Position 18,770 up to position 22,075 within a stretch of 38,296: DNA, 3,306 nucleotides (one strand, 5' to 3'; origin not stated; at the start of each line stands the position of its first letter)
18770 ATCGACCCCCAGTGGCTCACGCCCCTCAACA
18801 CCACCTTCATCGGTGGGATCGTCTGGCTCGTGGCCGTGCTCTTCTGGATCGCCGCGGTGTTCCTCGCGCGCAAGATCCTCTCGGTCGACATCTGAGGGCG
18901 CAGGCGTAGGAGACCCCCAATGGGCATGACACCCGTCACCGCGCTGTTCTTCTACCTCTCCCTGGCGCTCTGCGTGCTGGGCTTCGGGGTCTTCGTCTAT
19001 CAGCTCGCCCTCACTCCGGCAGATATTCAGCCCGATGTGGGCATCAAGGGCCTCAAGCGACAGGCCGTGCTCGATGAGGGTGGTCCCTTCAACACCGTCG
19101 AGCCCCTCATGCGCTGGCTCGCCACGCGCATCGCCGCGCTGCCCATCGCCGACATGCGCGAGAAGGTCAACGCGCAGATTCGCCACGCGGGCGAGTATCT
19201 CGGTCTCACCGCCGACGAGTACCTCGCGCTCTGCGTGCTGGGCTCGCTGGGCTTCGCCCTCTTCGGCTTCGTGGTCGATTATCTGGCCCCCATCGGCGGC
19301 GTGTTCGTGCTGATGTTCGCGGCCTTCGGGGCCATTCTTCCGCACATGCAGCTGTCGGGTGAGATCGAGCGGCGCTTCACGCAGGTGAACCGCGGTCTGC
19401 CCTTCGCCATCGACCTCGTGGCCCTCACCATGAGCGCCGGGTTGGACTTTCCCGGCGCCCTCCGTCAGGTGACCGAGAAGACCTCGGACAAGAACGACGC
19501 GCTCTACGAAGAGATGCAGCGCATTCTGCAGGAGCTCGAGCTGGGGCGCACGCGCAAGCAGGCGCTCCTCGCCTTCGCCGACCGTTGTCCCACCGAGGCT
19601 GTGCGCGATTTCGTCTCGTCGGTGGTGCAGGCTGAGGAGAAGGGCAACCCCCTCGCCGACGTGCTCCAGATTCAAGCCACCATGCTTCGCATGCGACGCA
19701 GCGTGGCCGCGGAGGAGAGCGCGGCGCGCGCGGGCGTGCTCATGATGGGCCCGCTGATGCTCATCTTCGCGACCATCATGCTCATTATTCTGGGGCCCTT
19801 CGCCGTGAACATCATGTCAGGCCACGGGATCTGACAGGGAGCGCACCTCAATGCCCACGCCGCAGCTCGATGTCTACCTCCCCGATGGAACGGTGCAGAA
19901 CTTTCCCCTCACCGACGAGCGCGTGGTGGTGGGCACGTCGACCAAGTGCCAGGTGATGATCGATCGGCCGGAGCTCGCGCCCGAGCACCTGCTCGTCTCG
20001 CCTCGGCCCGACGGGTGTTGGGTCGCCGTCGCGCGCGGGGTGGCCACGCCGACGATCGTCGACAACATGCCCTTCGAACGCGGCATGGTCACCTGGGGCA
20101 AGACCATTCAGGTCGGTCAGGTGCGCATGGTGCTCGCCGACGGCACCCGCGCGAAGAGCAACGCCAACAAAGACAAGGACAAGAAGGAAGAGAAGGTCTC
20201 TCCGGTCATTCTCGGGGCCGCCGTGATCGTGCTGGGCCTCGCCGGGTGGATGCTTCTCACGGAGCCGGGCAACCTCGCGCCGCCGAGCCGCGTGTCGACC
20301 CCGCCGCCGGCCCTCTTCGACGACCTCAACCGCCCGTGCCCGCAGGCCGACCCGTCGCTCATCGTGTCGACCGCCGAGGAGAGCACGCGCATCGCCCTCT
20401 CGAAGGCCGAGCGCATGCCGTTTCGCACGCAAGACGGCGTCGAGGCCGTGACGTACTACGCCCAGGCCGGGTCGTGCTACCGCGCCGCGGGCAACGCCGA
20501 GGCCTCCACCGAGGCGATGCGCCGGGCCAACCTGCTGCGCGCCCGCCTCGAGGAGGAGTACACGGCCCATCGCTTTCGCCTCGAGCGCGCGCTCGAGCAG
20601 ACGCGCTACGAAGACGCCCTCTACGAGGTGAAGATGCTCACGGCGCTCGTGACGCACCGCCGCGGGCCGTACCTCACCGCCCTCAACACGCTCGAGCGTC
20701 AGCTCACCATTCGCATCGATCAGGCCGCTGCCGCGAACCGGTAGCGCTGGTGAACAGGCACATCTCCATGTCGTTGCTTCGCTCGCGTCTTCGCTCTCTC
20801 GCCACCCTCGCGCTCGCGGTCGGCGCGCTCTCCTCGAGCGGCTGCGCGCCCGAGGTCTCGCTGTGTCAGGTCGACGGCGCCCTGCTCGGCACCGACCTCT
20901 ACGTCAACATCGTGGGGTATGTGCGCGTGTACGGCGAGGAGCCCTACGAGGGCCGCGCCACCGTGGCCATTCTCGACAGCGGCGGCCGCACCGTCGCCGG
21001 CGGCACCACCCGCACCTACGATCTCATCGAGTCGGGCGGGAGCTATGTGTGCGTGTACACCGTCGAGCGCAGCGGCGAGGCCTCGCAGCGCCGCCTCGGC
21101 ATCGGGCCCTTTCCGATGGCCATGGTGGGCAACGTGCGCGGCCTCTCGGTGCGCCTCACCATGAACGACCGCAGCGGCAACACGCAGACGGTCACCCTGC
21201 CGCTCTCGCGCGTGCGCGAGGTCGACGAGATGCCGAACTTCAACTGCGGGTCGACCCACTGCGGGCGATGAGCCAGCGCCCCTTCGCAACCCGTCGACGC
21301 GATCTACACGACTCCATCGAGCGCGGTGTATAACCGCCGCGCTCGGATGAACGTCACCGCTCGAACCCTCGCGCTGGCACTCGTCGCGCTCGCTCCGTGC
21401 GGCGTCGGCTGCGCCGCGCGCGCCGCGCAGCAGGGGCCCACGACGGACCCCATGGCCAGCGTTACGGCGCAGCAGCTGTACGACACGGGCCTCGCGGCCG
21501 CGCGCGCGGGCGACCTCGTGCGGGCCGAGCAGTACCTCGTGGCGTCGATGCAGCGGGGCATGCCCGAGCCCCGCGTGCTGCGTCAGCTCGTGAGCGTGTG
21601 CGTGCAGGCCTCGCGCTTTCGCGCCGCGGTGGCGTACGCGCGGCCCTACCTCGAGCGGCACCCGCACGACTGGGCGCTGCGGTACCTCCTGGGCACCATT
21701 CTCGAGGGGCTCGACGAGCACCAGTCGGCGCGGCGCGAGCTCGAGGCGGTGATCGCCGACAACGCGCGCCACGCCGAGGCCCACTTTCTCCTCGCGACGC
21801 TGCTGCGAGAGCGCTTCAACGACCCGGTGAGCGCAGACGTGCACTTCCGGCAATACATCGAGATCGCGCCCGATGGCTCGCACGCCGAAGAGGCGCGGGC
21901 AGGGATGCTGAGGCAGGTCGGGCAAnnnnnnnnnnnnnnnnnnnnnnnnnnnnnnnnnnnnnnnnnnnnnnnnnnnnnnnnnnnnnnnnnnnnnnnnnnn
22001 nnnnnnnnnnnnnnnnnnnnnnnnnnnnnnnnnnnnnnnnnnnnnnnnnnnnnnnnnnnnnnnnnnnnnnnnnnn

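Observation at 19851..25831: Add-on module with a second secretion ATPase flanked by two FHA-TM-TPR proteins and lipoproteins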

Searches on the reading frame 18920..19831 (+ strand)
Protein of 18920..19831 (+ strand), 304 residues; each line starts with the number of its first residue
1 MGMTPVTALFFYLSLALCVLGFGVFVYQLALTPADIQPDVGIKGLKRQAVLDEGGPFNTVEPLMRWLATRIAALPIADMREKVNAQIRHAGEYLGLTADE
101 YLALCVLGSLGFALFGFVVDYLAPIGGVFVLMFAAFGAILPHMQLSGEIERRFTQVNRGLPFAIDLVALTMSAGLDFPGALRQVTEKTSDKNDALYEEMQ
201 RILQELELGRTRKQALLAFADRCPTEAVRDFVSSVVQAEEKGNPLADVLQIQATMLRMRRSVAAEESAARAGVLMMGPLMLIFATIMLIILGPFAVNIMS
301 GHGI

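Call 9: search_protein_families(library=pfam, max_evalue=0.01, proteins=[window:18920-19831:+])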
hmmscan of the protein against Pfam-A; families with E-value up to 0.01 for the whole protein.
window:18920-19831:+ (304 aa): 1 family
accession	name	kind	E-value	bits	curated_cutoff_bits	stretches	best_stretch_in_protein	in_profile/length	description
PF00482.28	T2SSF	-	2.4e-20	73.2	25.2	1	164-292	2-124/125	Type II secretion system (T2SS), protein F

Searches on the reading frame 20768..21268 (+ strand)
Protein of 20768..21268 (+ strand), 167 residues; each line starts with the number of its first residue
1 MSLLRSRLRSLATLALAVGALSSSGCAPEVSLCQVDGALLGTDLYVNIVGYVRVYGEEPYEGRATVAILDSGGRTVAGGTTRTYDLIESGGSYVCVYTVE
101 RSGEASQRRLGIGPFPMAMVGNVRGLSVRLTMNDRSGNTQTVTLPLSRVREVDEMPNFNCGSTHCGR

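Call 7: search_protein_families(library=pfam, max_evalue=0.1, proteins=[window:20768-21268:+])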
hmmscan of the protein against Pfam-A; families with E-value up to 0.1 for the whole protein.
window:20768-21268:+ (167 aa): 0 families

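Call 11: search_protein_families(library=ncbifam, max_evalue=0.01, proteins=[window:20768-21268:+])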
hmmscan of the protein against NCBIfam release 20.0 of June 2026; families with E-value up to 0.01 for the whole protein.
window:20768-21268:+ (167 aa): 0 families

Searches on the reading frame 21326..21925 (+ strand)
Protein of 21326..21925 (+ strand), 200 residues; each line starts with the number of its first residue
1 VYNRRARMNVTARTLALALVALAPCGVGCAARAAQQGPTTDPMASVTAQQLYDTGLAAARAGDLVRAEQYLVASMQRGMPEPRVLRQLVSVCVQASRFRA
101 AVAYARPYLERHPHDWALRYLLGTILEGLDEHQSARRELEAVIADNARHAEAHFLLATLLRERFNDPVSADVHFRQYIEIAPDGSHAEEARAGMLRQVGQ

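Call 7: search_protein_families(library=pfam, max_evalue=0.1, proteins=[window:21326-21925:+])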
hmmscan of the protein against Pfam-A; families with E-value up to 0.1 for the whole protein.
window:21326-21925:+ (200 aa): 10 families
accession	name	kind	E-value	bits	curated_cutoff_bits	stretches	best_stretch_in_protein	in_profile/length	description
PF13432.12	TPR_16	-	1.8e-08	35.1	32.7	2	93-136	8-51/65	Tetratricopeptide repeat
PF14559.12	TPR_19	-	5.1e-07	30.4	25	2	94-157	3-66/68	Tetratricopeptide repeat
PF13428.12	TPR_14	-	7.6e-06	26.6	23.5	2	82-124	1-43/44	Tetratricopeptide repeat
PF13371.12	TPR_9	-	1.1e-05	25.7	35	1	93-155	6-68/73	Tetratricopeptide repeat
PF13431.12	TPR_17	-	7.2e-05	23.2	24.4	0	109-136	6-33/34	Tetratricopeptide repeat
PF13174.12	TPR_6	-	0.0017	19.3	26.3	0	151-183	1-32/33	Tetratricopeptide repeat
PF20308.4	TPR-S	-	0.0036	18.3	27.6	1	98-171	2-72/102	Tetratricopeptide Repeats-Sensor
PF13424.12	TPR_12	-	0.012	16.3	30.1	0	120-182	14-76/77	Tetratricopeptide repeat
PF07719.23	TPR_2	-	0.013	16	27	0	50-72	3-25/34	Tetratricopeptide repeat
PF13525.12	YfiO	-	0.068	13.4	25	1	47-139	4-97/203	Outer membrane lipoprotein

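Call 11: search_protein_families(library=ncbifam, max_evalue=0.01, proteins=[window:21326-21925:+])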
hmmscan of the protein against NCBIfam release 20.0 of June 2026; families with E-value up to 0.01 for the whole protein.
window:21326-21925:+ (200 aa): 7 families
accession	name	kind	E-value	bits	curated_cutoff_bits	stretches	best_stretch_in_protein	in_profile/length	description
NF040959.1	MamA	equivalog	7.6e-09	35.3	200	1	49-180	72-202/204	magnetosome protein MamA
TIGR02917.1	PEP_TPR_lipo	equivalog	4.3e-08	31.5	312.2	2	55-138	710-792/899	XrtA/PEP-CTERM system TPR-repeat protein PrsT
TIGR00540.1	TPR_hemY_coli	hypoth_equivalog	2.3e-07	29.9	142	1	62-176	275-384/385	heme biosynthesis-associated TPR protein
TIGR02521.1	type_IV_pilW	equivalog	2.2e-05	24.1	154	0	46-112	133-199/234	type IV pilus biogenesis/stability protein PilW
TIGR03302.1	OM_YfiO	subfamily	0.00035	20.1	81.4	1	15-121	3-109/239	outer membrane protein assembly factor BamD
NF033762.1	social_mot_Tgl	equivalog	0.00083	18.8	225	1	117-190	32-105/252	social motility TPR repeat lipoprotein Tgl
TIGR03939.1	PGA_TPR_OMP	equivalog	0.0025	16.1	366.65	1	46-111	17-82/800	poly-beta-1,6 N-acetyl-D-glucosamine export porin PgaA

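Call 61: search_solved_structures(query=A4, max_evalue=1)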
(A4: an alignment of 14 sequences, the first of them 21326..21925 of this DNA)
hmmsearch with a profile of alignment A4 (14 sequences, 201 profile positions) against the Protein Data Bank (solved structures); distinct sequences matched with E-value up to 1: 122 (the best 60 are shown).
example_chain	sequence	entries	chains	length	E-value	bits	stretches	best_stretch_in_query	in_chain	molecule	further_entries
9qhb_A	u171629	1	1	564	6e-33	117.4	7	48-190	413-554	Engineered tetratricopeptide repeat protein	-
9qhc_A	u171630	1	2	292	1.1e-15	61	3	48-187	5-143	Engineered tetratricopeptide repeat protein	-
8bu0_A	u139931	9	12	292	1.4e-14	57.4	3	49-192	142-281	Consensus tetratricopeptide repeat protein | Crystal structure of an 8-repeat consensus TPR superhelix with Zinc. | Monomer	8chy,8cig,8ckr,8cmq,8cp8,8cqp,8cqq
7yea_A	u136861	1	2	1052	1.2e-11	47.9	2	124-184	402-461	UDP-N-acetylglucosamine--peptide N-acetylglucosaminyltransferase 110 kDa subunit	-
7ntf_A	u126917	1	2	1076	2.7e-11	46.7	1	124-184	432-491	Isoform 1 of UDP-N-acetylglucosamine--peptide N-acetylglucosaminyltransferase 110 kDa subu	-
7yeh_B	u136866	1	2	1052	2.8e-11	46.7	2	124-184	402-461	UDP-N-acetylglucosamine--peptide N-acetylglucosaminyltransferase 110 kDa subunit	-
7obi_A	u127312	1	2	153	5.1e-11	45.8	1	48-188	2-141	CTPR-rv4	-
7rqf_A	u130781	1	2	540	1.2e-09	41.4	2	111-175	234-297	TPR repeat-containing protein PA4667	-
1w3b_A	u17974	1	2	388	1.3e-09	41.3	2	95-184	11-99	UDP-N-ACETYLGLUCOSAMINE--PEPTIDE N-ACETYLGLUCOSAMINYLTRANSFERASE 110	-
8sxe_C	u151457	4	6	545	1.3e-09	41.2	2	111-175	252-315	TPR repeat-containing protein PA4667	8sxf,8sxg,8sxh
6eou_A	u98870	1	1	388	1.5e-09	41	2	95-184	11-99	UDP-N-acetylglucosamine--peptide N-acetylglucosaminyltransferase 110 kDa subunit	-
4r7s_A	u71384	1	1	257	4.3e-08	36.3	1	49-197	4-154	Tetratricopeptide repeat protein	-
8ch0_A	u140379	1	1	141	2.5e-07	33.8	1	48-184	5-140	Consensus tetratricopeptide repeat protein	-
2q7f_A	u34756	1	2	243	5.2e-07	32.7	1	49-195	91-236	YrrB protein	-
2fo7_A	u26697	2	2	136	6.7e-07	32.4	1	50-184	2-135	SYNTHETIC CONSENSUS TPR PROTEIN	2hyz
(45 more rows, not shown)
